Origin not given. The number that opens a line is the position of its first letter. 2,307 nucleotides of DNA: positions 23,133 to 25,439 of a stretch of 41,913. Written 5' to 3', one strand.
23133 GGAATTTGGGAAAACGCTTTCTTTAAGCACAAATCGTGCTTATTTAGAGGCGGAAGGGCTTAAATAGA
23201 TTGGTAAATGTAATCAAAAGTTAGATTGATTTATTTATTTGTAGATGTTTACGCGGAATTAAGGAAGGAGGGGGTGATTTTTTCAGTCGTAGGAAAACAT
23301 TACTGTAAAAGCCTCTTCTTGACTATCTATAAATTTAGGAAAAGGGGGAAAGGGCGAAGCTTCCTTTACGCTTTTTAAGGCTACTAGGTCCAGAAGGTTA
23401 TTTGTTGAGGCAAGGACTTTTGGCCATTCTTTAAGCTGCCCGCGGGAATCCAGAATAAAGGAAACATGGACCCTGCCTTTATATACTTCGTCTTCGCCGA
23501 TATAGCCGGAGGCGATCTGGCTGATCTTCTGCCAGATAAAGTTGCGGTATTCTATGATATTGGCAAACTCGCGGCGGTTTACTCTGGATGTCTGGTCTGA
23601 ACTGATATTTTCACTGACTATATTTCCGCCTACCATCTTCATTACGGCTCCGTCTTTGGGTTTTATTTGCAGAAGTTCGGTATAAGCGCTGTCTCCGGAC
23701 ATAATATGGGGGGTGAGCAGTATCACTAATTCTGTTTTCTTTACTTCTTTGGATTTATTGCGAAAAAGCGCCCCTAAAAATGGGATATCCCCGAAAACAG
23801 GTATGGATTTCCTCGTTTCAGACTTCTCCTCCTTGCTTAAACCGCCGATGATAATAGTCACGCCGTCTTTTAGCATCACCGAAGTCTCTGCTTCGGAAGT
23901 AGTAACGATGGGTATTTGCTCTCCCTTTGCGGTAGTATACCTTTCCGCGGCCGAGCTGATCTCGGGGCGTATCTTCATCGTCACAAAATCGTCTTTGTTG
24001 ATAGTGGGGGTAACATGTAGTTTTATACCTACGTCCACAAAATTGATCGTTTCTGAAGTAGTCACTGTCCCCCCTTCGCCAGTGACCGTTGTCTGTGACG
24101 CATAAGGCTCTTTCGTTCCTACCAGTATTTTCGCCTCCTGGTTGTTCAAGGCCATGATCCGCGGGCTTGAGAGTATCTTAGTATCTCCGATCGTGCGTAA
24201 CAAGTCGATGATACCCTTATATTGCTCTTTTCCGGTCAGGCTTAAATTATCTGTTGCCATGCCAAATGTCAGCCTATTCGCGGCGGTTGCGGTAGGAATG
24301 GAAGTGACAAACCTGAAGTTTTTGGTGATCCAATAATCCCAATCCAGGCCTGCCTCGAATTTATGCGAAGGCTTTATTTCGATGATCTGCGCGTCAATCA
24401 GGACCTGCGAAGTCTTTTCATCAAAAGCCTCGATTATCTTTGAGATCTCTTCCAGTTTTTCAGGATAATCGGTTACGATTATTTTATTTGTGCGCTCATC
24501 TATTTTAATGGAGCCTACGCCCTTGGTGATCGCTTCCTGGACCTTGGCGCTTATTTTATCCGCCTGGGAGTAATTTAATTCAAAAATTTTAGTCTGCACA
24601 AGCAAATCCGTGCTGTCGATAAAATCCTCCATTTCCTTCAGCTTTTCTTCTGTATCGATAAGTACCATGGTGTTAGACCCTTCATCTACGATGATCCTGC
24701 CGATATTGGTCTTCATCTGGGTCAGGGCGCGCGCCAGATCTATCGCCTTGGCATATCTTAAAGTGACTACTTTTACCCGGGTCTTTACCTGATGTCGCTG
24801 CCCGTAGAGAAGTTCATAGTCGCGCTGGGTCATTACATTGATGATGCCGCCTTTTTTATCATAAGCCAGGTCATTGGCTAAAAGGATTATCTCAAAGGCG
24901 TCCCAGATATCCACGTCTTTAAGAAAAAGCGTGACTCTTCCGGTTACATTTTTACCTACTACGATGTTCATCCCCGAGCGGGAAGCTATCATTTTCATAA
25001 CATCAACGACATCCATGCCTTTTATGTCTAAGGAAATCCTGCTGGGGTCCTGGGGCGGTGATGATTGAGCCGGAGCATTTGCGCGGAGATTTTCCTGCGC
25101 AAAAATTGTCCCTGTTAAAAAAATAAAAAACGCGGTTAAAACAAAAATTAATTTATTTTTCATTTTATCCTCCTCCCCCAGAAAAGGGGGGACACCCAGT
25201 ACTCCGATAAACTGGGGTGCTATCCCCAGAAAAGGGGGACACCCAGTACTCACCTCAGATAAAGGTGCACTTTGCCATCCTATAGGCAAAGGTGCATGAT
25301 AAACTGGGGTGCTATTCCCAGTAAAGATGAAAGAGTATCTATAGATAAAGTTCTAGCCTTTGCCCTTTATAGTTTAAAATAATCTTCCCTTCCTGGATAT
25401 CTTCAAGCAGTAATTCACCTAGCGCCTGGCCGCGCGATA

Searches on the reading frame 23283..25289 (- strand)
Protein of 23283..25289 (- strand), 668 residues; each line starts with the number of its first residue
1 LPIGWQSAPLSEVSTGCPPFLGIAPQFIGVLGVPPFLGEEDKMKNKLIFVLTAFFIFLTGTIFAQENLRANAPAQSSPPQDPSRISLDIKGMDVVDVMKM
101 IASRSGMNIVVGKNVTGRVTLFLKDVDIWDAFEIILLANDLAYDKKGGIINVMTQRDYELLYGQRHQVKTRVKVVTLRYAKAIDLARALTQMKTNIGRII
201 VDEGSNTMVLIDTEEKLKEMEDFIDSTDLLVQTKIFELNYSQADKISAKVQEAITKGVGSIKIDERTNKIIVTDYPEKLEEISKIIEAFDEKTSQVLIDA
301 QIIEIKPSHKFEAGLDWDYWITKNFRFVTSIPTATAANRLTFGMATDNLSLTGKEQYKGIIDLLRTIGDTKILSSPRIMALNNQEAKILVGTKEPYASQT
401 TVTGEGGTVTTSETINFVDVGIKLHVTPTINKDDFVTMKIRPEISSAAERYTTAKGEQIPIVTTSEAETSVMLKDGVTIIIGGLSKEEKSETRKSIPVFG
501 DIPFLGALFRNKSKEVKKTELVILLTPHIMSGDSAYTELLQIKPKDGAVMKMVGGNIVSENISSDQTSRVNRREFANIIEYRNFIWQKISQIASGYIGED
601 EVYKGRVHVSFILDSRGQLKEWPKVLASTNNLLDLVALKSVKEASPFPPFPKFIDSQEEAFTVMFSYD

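Call 59: search_protein_families(library=pfam, proteins=[window:23283-25289:-], max_evalue=0.00001)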
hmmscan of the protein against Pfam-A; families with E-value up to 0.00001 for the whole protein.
window:23283-25289:- (668 aa): 2 families
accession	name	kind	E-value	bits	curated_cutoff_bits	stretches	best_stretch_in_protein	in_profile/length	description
PF00263.26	Secretin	-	2.1e-51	174.3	27.5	1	364-530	2-168/169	Bacterial type II and III secretion system protein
PF03958.22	Secretin_N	-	2e-22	79.6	28.2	2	233-294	1-68/69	Bacterial type II/III secretion system short domain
